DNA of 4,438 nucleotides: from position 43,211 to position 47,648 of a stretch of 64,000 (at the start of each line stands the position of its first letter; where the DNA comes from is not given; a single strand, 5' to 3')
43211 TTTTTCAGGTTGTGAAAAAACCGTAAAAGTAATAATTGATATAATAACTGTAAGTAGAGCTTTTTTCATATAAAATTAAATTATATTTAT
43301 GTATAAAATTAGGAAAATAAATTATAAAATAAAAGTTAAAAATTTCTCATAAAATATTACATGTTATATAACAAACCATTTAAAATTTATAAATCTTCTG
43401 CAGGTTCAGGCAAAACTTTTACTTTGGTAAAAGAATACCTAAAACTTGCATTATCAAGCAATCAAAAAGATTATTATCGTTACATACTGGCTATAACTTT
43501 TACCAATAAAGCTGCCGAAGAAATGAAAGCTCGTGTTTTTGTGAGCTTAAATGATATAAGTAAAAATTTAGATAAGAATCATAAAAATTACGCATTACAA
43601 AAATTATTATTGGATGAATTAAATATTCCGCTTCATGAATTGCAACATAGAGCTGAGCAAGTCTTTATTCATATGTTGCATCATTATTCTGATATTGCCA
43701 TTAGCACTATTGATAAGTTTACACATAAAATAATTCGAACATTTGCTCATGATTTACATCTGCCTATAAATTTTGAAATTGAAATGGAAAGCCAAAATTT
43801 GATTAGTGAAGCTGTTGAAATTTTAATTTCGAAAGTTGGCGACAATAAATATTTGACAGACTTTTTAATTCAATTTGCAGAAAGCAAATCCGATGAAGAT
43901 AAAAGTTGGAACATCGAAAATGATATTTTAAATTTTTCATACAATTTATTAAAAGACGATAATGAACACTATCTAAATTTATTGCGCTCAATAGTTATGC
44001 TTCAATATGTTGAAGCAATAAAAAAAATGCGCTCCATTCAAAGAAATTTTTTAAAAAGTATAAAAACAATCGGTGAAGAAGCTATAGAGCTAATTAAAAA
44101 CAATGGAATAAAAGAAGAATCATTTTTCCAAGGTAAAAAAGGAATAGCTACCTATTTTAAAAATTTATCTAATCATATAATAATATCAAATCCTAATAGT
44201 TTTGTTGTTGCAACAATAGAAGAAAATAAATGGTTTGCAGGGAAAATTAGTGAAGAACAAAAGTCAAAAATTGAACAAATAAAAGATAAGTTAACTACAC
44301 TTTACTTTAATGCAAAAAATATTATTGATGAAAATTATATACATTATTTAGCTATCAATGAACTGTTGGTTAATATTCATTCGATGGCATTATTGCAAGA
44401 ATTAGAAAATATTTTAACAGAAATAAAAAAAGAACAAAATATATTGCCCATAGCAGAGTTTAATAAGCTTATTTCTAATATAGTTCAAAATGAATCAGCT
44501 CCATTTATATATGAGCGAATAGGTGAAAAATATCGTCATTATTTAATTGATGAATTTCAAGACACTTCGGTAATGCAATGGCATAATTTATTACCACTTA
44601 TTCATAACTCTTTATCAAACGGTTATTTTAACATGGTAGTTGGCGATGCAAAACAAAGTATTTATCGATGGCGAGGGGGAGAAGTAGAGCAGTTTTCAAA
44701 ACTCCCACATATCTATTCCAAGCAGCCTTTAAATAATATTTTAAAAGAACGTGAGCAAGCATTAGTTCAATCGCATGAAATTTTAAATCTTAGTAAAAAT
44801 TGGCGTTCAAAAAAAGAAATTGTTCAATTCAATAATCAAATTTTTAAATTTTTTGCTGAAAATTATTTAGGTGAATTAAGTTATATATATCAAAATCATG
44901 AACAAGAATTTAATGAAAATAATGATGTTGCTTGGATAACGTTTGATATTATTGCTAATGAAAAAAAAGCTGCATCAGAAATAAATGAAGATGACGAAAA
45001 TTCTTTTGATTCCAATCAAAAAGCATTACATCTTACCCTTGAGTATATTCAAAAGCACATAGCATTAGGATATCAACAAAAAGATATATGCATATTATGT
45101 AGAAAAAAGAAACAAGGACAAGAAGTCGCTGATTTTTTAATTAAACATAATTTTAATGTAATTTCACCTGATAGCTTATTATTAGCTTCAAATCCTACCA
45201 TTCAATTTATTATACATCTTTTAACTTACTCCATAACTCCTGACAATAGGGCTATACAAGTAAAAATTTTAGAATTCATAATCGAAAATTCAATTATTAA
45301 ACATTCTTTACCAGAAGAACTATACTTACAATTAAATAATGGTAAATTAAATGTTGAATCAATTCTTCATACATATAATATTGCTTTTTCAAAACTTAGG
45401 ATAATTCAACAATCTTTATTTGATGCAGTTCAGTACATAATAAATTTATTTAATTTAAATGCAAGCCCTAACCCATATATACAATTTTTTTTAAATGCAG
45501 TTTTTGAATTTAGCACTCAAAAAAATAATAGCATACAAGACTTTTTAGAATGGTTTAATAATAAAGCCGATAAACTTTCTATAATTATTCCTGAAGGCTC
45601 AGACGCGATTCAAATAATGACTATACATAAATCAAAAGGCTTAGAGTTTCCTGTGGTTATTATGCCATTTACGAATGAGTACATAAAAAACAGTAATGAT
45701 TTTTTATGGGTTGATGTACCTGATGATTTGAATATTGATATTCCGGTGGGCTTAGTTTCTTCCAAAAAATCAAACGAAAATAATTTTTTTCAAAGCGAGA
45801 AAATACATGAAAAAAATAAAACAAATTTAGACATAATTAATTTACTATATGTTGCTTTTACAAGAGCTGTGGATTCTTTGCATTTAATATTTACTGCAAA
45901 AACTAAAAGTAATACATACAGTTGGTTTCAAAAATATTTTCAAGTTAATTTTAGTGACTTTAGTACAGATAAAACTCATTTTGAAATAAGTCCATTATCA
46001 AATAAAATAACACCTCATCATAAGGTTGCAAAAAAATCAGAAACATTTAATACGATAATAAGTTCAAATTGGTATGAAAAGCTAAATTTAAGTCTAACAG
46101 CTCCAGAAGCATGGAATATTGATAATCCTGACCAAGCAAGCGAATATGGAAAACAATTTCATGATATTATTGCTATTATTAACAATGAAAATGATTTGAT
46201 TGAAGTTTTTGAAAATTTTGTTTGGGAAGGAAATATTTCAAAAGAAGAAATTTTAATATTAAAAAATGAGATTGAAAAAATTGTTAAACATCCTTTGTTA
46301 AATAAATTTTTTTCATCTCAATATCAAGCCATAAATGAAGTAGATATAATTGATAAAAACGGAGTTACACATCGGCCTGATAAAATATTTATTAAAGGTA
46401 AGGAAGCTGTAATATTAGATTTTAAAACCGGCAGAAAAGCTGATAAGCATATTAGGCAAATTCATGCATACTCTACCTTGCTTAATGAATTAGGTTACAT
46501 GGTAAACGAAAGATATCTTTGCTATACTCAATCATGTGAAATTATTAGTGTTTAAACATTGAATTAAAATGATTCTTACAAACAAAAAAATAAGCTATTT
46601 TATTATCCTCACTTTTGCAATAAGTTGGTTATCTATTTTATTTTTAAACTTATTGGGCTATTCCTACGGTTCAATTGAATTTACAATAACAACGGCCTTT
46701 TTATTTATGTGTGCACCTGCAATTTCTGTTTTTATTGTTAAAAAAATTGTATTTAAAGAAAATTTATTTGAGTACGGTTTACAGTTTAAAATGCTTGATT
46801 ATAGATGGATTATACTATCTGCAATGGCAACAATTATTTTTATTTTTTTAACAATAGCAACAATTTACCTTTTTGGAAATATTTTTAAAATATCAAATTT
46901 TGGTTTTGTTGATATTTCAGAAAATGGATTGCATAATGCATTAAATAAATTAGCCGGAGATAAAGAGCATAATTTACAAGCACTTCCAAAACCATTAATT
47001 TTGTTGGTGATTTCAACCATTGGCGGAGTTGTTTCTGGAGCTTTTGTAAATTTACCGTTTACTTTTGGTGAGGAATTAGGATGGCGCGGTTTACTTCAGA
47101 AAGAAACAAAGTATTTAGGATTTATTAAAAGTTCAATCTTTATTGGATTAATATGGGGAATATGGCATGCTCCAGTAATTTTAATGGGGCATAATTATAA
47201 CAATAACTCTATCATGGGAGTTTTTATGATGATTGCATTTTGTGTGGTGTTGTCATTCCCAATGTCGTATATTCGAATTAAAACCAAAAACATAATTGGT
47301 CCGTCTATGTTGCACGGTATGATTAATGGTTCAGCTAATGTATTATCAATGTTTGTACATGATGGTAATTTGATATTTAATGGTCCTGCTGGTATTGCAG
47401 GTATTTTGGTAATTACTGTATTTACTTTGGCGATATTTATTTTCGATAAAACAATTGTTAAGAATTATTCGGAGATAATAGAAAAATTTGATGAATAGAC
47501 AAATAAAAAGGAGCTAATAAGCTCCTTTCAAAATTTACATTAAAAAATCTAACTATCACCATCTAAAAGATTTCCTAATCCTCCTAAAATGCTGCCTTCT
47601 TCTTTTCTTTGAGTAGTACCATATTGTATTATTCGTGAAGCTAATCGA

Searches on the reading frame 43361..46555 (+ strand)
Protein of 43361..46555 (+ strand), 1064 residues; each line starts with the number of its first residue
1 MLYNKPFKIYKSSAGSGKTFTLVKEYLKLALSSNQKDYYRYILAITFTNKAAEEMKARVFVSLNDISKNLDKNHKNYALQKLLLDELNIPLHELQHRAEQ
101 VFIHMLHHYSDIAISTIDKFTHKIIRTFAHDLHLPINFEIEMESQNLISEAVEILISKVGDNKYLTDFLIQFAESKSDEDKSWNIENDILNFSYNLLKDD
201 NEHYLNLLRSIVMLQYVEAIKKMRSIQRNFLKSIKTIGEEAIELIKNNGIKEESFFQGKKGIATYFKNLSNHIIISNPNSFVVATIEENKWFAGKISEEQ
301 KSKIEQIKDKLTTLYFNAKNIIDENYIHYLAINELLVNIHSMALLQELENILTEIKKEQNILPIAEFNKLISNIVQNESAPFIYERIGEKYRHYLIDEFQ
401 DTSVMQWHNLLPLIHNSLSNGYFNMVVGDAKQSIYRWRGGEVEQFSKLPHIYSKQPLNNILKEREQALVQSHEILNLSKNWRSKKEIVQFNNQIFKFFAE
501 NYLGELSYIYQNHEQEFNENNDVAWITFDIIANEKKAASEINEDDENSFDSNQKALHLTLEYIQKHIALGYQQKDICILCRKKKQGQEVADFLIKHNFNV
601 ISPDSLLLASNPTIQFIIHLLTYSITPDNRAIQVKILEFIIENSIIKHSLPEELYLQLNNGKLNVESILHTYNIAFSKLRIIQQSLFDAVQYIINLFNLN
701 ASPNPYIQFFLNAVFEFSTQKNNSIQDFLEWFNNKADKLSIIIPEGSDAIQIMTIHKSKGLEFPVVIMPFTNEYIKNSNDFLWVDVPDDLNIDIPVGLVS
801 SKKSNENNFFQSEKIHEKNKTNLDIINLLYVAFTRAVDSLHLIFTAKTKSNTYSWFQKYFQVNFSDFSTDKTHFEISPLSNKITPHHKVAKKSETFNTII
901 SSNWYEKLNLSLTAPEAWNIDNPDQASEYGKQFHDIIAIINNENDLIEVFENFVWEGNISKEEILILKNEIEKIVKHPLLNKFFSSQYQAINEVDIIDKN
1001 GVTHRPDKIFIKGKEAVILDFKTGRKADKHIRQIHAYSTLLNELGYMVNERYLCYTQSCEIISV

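Call 44: search_protein_families(library=pfam, proteins=[window:43361-46555:+], max_evalue=0.001)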
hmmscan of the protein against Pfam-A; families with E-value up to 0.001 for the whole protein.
window:43361-46555:+ (1064 aa): 5 families
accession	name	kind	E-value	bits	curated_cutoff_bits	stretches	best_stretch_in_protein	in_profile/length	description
PF00580.27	UvrD-helicase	-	6.9e-37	128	23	1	12-449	20-267/271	UvrD/REP helicase N-terminal domain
PF13361.12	UvrD_C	-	1.3e-18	68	25.6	2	716-845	250-348/350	UvrD-like helicase C-terminal domain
PF13245.12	AAA_19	-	8.8e-12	45.8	25.1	1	11-76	17-78/134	AAA domain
PF13538.12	UvrD_C_2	-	1.3e-08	35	27.4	1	752-769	4-23/52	UvrD-like helicase C-terminal domain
PF13087.12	AAA_12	-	0.00047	20.2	27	0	471-593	14-129/195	AAA domain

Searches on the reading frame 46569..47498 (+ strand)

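Call 44: search_protein_families(library=pfam, proteins=[window:46569-47498:+], max_evalue=0.001)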
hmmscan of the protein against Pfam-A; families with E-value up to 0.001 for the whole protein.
window:46569-47498:+ (309 aa): 1 family
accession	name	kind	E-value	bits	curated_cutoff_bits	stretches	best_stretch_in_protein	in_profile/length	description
PF02517.21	Rce1-like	-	5.1e-12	46.4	22.4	1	160-254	11-92/93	Type II CAAX prenyl endopeptidase Rce1-like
